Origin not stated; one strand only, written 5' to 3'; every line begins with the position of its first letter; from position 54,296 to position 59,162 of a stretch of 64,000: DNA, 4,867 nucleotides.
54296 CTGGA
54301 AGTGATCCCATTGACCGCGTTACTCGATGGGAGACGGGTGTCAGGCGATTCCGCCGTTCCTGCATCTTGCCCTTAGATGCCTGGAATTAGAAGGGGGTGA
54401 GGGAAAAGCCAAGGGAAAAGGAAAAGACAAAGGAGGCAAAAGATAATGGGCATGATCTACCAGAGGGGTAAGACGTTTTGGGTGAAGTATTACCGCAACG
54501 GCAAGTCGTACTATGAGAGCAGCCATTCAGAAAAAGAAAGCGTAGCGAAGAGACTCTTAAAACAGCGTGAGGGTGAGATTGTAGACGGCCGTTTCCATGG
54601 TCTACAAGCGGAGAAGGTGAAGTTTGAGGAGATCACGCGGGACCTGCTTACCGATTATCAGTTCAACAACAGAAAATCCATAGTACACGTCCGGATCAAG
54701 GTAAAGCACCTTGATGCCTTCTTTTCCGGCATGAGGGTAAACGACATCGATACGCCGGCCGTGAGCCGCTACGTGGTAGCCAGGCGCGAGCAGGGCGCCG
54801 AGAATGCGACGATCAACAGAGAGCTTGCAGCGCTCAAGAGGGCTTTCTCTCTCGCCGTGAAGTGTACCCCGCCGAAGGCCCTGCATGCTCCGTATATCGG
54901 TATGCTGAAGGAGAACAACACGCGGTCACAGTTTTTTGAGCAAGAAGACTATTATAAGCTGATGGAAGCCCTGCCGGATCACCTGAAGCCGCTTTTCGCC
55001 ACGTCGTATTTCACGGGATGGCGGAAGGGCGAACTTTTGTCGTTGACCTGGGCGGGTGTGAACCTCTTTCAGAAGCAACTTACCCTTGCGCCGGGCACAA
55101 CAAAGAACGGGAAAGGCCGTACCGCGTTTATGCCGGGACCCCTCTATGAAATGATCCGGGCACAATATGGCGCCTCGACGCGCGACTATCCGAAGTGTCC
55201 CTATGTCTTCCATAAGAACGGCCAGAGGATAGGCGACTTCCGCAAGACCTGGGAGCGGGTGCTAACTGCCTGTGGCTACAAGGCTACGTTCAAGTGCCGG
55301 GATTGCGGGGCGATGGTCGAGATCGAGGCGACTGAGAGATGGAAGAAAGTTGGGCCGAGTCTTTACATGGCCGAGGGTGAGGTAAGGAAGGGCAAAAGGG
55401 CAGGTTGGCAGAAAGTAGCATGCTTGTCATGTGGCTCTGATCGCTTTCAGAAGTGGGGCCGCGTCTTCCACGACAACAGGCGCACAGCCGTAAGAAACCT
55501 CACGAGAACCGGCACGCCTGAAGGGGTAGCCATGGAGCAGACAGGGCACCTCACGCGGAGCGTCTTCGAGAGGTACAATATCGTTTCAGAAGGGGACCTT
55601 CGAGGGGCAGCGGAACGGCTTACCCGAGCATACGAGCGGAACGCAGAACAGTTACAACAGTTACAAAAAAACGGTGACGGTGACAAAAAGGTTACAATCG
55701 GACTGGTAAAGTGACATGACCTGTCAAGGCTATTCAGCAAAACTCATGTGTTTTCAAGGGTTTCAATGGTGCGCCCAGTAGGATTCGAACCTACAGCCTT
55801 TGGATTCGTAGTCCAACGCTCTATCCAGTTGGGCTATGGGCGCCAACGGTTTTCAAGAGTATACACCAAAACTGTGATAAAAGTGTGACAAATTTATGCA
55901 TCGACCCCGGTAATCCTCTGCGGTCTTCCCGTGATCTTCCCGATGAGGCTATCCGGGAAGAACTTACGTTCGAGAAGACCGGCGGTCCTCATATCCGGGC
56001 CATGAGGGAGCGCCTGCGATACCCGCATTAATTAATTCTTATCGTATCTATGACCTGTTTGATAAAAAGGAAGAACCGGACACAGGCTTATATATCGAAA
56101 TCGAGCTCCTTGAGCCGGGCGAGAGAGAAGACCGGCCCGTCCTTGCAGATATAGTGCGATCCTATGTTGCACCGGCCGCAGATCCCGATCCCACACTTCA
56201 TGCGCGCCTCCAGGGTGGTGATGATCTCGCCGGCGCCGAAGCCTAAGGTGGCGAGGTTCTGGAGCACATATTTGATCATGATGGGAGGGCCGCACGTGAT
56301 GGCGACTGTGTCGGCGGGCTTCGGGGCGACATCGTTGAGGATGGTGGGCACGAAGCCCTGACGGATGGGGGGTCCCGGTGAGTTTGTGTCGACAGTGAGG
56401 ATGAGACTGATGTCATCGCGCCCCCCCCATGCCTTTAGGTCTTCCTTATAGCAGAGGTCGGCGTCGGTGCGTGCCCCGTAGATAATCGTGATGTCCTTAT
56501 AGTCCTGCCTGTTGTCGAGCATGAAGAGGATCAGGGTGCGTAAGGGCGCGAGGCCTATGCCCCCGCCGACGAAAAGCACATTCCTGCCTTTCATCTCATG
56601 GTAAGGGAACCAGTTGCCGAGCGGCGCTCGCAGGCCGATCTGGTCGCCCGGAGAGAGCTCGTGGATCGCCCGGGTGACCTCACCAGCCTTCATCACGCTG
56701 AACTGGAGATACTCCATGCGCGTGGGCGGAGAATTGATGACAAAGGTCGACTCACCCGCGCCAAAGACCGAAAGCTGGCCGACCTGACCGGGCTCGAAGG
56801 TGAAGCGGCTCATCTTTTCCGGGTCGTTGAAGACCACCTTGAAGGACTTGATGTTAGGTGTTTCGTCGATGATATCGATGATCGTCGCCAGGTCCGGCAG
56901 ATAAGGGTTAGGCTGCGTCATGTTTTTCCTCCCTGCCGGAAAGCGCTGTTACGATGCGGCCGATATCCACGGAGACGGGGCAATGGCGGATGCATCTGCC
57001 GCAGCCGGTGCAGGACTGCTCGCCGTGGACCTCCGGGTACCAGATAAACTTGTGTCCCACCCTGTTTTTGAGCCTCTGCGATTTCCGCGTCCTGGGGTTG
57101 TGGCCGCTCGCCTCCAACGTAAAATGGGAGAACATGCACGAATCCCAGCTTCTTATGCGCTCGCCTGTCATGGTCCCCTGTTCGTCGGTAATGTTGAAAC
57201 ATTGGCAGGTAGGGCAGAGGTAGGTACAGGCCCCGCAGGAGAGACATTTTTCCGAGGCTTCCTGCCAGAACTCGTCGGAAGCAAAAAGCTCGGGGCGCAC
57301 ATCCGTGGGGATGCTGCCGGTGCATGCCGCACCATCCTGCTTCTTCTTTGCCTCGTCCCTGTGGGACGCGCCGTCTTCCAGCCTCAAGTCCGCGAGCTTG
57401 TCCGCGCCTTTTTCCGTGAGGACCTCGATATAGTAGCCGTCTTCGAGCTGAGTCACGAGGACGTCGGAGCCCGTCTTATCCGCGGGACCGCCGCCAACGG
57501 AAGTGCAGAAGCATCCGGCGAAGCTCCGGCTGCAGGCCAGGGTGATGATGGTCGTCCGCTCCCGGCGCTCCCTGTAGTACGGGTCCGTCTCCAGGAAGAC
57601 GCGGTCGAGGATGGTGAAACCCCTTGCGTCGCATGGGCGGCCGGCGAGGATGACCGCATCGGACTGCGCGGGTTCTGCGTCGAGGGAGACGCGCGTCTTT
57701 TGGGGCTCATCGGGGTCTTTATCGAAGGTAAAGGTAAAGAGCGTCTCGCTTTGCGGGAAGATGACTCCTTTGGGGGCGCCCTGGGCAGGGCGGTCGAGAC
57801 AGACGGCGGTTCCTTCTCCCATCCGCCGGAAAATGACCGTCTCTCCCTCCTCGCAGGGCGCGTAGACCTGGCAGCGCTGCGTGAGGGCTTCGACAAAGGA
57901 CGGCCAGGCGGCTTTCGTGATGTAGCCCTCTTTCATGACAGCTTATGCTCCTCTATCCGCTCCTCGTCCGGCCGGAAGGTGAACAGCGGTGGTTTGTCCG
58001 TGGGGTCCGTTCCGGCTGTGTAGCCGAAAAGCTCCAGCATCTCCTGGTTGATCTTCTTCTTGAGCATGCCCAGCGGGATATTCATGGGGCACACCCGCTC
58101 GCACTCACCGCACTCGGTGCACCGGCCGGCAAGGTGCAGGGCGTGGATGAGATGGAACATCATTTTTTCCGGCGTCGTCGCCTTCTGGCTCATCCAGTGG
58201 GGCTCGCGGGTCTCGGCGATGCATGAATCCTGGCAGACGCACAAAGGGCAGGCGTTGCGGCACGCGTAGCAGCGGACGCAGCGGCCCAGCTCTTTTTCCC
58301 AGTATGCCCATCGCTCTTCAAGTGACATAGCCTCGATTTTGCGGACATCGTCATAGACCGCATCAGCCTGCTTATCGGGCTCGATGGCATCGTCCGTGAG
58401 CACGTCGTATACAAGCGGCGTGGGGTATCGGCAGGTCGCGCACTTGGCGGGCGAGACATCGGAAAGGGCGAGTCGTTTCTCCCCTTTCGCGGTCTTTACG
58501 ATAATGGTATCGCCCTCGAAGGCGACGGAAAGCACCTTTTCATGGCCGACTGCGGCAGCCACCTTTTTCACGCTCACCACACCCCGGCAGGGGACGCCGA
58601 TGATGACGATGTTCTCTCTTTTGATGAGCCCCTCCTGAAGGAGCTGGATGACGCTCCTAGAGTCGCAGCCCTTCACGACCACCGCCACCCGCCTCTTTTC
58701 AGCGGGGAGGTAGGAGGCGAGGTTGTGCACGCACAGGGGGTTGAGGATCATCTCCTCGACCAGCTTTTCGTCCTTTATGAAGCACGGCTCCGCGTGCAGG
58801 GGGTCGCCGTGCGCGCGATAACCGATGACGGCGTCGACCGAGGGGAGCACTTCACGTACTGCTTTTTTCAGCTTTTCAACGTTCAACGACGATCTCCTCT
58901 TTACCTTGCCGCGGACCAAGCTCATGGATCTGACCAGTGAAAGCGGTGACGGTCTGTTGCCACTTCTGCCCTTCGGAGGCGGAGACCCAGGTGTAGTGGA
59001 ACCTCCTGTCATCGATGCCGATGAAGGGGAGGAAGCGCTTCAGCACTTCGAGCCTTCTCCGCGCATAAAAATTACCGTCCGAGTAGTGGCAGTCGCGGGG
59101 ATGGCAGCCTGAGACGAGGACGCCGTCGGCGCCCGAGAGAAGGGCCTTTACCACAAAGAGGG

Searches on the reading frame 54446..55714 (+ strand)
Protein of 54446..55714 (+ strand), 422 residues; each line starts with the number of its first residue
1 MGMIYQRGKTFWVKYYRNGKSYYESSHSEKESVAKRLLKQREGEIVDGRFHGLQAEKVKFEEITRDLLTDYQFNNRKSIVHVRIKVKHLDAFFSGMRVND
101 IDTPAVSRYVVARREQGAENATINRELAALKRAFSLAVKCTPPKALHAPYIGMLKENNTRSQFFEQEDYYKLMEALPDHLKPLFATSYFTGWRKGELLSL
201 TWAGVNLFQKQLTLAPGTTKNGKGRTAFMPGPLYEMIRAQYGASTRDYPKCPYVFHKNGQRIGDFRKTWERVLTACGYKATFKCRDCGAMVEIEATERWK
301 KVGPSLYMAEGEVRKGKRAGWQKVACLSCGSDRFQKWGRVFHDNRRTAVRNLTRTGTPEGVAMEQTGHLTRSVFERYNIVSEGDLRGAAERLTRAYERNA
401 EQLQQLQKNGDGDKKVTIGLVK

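Call 8: search_protein_families(library=pfam, proteins=[window:54446-55714:+], max_evalue=0.00001)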
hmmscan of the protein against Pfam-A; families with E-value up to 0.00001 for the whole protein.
window:54446-55714:+ (422 aa): 1 family
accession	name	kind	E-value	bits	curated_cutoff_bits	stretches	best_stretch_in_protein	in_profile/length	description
PF00589.27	Phage_integrase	-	2.1e-10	41.1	27.1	1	163-273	2-118/172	Phage integrase family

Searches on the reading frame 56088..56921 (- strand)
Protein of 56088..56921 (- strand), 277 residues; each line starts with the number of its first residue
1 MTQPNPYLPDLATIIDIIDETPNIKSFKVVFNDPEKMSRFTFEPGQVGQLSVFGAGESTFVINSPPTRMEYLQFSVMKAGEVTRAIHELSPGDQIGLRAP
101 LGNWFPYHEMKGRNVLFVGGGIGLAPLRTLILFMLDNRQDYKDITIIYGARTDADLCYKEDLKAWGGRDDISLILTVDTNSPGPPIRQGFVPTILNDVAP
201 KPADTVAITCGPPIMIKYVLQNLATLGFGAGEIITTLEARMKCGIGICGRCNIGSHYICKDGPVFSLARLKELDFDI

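Call 8: search_protein_families(library=pfam, proteins=[window:56088-56921:-], max_evalue=0.00001)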
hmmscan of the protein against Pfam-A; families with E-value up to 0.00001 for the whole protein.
window:56088-56921:- (277 aa): 2 families
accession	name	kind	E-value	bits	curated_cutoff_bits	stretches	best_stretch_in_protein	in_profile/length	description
PF00175.26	NAD_binding_1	-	4.7e-14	53.4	22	1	117-219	1-107/109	Oxidoreductase NAD-binding domain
PF10418.14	DHODB_Fe-S_bind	-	1.7e-10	40.8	23.9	1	238-270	1-40/41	Iron-sulfur cluster binding domain of dihydroorotate dehydrogenase B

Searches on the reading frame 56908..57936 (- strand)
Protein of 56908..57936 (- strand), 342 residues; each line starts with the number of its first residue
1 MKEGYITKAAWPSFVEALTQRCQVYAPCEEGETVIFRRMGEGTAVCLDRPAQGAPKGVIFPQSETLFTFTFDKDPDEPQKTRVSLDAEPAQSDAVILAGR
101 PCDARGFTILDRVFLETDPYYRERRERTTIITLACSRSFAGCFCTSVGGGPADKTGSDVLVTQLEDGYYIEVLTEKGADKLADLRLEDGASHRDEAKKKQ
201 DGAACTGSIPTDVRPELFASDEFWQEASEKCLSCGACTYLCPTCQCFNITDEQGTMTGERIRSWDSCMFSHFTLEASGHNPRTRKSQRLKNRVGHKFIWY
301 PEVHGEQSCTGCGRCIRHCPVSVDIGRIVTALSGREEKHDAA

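Call 8: search_protein_families(library=pfam, proteins=[window:56908-57936:-], max_evalue=0.00001)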
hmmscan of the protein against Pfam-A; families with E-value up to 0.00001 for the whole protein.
window:56908-57936:- (342 aa): 7 families
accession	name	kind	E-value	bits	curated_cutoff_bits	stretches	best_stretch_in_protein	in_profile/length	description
PF17179.9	Fer4_22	-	1.3e-31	109.7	27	1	230-322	1-94/95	4Fe-4S dicluster domain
PF13237.11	Fer4_10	-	4.8e-08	33.2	25.5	0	306-322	6-22/53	4Fe-4S dicluster domain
PF12838.12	Fer4_7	-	6.3e-08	33.4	27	0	297-322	31-51/52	4Fe-4S dicluster domain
PF12797.12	Fer4_2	-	1.5e-07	31.3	24.5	0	306-321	7-22/22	4Fe-4S binding domain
PF00037.32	Fer4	-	4.4e-07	29.9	21.1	0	307-321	6-20/24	4Fe-4S binding domain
PF13187.11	Fer4_9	-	8.3e-07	29.4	27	0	267-322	12-50/52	4Fe-4S dicluster domain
PF14697.11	Fer4_21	-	2.9e-06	27.7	35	0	306-321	38-53/59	4Fe-4S dicluster domain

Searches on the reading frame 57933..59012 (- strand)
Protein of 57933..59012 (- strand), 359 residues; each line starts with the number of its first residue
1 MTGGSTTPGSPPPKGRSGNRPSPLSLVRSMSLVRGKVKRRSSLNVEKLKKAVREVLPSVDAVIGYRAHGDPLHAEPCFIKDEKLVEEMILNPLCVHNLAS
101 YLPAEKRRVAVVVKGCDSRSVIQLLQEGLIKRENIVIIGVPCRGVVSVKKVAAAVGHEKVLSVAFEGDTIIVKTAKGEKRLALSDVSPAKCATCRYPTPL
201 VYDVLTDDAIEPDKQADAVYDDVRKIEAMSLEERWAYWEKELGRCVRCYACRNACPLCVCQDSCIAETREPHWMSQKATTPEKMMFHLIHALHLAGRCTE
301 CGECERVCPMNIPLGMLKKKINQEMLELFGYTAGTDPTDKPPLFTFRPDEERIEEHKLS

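Call 8: search_protein_families(library=pfam, proteins=[window:57933-59012:-], max_evalue=0.00001)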
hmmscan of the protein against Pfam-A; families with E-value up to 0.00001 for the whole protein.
window:57933-59012:- (359 aa): 3 families
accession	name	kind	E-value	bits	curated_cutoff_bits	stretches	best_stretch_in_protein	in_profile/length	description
PF13183.11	Fer4_8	-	4.3e-07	30.8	27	1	242-312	2-68/68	4Fe-4S dicluster domain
PF13187.11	Fer4_9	-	5.2e-07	30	27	1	244-311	1-50/52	4Fe-4S dicluster domain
PF13534.11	Fer4_17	-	6.4e-06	27.1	22.2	1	244-312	1-60/61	4Fe-4S dicluster domain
